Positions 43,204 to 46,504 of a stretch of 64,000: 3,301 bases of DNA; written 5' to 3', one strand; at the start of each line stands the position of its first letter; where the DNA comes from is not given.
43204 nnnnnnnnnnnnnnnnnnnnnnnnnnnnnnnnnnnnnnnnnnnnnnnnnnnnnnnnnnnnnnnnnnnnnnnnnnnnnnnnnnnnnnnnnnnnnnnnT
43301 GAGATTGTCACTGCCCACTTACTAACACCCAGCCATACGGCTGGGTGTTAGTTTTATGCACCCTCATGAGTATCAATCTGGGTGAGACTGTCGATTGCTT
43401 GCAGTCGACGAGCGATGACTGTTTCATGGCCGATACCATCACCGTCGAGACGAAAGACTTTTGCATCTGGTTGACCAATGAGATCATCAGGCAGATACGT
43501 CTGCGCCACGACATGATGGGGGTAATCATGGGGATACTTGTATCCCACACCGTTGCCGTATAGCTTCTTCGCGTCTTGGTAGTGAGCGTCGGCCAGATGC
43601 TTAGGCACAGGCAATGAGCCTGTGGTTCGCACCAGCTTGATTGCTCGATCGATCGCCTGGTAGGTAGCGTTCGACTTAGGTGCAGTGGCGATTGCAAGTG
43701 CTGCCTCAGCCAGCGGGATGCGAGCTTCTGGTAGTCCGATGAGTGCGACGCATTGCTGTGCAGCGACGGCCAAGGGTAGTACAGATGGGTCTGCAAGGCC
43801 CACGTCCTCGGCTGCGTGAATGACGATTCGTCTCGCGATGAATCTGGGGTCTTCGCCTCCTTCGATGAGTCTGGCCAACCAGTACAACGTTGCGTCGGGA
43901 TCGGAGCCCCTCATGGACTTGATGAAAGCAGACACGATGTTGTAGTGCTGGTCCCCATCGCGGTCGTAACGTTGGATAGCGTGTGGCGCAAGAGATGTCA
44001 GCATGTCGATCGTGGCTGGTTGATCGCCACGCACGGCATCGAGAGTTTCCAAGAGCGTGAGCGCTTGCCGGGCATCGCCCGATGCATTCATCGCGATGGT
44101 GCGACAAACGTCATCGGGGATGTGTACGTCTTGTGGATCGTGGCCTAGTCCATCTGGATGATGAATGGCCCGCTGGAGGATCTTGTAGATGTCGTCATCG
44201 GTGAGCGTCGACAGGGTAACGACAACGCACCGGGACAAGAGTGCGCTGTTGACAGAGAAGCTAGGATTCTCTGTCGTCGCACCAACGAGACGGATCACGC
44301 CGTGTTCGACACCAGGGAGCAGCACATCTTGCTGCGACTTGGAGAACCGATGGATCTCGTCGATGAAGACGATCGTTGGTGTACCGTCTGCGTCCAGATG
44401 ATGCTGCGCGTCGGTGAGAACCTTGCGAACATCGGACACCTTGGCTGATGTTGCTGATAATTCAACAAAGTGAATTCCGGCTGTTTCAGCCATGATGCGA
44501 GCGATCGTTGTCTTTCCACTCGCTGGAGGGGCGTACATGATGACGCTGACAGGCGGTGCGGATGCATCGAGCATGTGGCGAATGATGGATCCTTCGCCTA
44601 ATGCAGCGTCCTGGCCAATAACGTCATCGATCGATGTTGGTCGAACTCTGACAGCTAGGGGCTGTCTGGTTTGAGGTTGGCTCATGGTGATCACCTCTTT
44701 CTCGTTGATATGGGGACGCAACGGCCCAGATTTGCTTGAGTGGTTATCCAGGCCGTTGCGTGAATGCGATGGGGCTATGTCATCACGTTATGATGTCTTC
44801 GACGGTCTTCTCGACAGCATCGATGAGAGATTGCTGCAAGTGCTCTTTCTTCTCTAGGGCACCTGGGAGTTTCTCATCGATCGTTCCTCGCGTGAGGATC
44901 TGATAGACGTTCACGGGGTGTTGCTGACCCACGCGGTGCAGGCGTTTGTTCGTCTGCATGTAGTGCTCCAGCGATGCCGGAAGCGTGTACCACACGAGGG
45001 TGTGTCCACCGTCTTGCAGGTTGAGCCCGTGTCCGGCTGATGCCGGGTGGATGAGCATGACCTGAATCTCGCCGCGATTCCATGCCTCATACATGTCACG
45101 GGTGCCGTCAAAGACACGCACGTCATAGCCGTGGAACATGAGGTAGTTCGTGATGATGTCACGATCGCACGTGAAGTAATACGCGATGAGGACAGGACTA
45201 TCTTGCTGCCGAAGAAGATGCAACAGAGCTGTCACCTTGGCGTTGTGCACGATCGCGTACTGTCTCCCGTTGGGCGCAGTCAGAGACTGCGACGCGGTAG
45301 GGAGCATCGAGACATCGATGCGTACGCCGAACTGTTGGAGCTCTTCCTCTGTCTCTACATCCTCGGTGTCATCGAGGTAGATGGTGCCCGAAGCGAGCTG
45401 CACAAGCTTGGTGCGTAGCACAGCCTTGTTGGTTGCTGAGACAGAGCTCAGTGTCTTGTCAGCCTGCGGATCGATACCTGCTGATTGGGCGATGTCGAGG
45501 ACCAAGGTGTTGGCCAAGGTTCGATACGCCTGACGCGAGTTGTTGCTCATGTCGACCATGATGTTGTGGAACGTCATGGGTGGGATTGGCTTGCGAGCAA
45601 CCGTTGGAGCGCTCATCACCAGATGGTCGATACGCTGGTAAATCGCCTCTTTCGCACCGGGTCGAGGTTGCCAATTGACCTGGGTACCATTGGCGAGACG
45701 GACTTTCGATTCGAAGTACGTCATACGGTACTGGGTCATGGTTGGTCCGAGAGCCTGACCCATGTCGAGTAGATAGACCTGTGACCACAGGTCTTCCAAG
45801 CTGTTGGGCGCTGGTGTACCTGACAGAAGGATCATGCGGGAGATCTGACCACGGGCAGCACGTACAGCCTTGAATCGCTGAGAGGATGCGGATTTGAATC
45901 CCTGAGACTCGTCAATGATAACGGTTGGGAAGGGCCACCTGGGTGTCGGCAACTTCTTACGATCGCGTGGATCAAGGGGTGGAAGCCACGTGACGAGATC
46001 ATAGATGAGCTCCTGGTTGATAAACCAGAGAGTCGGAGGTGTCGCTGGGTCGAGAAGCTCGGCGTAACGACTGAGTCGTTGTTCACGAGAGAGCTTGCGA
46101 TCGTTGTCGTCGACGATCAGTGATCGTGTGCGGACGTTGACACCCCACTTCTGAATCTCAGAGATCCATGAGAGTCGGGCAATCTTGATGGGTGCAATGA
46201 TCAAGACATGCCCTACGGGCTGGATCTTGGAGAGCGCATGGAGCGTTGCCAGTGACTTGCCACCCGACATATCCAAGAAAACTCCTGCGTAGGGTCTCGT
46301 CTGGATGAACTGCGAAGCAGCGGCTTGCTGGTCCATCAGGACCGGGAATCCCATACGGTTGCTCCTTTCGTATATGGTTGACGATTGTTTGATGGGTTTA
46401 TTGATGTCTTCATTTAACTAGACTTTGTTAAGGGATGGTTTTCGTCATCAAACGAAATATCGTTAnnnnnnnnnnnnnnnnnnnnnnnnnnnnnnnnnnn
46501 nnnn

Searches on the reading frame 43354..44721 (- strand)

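Call 79: search_protein_families(library=pfam, proteins=[window:43354-44721:-], max_evalue=0.01)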
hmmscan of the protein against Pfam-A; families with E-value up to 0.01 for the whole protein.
window:43354-44721:- (455 aa): 9 families
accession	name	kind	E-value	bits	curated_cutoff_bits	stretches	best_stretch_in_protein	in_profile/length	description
PF12002.13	MgsA_C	-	9.6e-62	208.2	27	1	272-425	1-150/167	MgsA AAA+ ATPase C terminal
PF16193.11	AAA_assoc_2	-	3.5e-20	72.5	34.3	1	197-271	3-81/81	AAA C-terminal domain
PF00004.35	AAA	-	2e-15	57.8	21.2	1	60-167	1-125/131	ATPase family associated with various cellular activities (AAA)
PF05496.18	RuvB_N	-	7.2e-12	45.8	27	1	26-146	1-116/159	Holliday junction DNA helicase RuvB P-loop domain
PF13191.12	AAA_16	-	0.0018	19.2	32.6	0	93-134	113-152/167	AAA ATPase domain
PF01078.27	Mg_chelatase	-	0.004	17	20.3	0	53-79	18-44/207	Magnesium chelatase, subunit ChlI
PF13173.12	AAA_14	-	0.0076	16.7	27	0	68-130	13-78/129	AAA domain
PF21960.2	RCF1-5-like_lid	-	0.0078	16.6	27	0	199-227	12-41/43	RCF1/5-like, AAA+ ATPase lid domain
PF22703.2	Cdc6_lid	-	0.01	16.2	27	0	205-226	24-45/68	Cdc6 AAA+ ATPase-type lid domain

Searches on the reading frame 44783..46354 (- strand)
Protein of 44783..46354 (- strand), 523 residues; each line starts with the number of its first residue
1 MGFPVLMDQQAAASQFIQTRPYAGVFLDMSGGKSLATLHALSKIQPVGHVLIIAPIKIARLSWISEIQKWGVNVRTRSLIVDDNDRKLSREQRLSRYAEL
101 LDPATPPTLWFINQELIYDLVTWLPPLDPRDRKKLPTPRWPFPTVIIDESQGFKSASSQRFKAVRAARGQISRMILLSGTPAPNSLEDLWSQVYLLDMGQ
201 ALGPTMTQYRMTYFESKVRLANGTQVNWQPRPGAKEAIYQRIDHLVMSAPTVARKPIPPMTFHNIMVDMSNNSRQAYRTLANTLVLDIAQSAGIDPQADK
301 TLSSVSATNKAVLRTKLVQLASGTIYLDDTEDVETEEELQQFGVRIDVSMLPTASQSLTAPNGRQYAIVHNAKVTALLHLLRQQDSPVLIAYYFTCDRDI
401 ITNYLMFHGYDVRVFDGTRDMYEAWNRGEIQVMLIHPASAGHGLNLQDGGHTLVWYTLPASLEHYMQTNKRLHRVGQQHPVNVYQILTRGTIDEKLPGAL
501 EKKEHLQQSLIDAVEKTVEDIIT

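Call 39: search_protein_families(library=phrogs, proteins=[window:44783-46354:-], max_evalue=0.00001)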
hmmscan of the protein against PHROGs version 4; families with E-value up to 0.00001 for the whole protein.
window:44783-46354:- (523 aa): 4 families
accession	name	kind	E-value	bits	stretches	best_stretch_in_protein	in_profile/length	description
phrog_62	-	DNA, RNA and nucleotide metabolism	2.9e-111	374.1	1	6-518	697-1140/1881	DNA helicase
phrog_11354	-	unknown function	3e-36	124.6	1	418-518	12-112/116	-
phrog_29996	-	unknown function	9.5e-10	38.1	0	431-515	1085-1168/1189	-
phrog_16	-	DNA, RNA and nucleotide metabolism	3.6e-06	26.4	0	22-185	292-420/986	DNA helicase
